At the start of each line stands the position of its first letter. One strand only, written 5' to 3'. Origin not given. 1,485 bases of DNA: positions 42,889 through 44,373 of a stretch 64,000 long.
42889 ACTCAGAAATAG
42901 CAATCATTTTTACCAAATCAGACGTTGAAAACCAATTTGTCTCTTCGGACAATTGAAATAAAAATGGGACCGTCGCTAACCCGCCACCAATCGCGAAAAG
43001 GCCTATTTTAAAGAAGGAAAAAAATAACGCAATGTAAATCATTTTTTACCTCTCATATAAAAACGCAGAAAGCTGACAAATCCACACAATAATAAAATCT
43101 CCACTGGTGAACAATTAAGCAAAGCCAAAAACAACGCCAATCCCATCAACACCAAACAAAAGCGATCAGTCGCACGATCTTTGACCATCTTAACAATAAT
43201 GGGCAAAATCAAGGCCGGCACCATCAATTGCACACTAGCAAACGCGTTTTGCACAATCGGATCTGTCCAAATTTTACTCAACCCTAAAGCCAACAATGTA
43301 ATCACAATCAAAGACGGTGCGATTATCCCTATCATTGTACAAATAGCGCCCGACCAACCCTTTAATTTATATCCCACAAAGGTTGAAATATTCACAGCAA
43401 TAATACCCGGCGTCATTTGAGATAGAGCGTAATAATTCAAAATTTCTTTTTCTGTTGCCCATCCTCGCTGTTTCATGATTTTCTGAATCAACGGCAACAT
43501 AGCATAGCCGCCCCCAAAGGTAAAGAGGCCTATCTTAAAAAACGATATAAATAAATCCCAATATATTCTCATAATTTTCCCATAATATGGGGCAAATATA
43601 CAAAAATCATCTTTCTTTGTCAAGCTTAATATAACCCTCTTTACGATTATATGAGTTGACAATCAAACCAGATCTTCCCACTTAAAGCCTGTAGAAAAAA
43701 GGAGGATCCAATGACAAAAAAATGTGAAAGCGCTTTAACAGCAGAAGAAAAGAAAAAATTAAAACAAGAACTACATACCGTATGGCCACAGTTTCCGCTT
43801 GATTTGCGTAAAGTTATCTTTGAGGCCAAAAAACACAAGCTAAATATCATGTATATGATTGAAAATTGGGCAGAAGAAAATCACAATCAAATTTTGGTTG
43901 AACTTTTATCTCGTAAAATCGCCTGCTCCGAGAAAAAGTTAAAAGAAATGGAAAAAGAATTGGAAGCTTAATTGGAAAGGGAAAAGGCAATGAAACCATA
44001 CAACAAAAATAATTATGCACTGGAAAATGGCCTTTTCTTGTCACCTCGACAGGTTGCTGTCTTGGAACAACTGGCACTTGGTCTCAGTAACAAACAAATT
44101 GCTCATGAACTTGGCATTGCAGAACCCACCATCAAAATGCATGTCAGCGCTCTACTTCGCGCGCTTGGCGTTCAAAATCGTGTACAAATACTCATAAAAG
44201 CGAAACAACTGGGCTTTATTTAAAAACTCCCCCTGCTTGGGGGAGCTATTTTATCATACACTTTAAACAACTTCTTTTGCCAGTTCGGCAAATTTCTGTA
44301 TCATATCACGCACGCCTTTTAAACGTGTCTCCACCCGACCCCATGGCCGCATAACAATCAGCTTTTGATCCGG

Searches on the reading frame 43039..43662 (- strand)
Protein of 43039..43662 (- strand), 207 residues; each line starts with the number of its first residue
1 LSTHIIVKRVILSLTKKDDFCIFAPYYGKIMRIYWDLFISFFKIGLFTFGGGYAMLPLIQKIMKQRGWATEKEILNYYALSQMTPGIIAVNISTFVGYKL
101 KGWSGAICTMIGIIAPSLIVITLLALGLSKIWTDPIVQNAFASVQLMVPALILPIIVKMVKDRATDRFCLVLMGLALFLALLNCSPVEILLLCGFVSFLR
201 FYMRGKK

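Call 10: search_protein_families(library=pfam, proteins=[window:43039-43662:-], max_evalue=0.01)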
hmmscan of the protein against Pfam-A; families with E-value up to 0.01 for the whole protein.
window:43039-43662:- (207 aa): 2 families
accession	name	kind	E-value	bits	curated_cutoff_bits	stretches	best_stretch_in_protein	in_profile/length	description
PF02417.20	Chromate_transp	-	2.4e-44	151.7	28.6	1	35-197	1-165/166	Chromate transporter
PF06836.17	DUF1240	-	0.00011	23.2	24.3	1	36-121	8-89/95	Protein of unknown function (DUF1240)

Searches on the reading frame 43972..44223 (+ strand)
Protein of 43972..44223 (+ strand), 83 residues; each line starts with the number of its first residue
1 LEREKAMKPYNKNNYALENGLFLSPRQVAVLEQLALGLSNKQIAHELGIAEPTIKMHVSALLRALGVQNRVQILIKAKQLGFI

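Call 89: search_protein_families(library=pfam, proteins=[window:43972-44223:+], max_evalue=0.001)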
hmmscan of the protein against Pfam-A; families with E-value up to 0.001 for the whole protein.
window:43972-44223:+ (83 aa): 4 families
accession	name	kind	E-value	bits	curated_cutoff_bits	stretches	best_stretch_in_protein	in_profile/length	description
PF00196.25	GerE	-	7.4e-18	64.4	23.5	1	23-75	3-55/57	Bacterial regulatory proteins, luxR family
PF08281.18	Sigma70_r4_2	-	6.2e-05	23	25.7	1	23-64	11-53/54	Sigma-70, region 4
PF04967.18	HTH_10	-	0.00034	20.8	23.1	0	16-60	12-46/53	HTH DNA binding domain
PF13412.12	HTH_24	-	0.0005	20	21.9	1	37-63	17-43/48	Winged helix-turn-helix DNA-binding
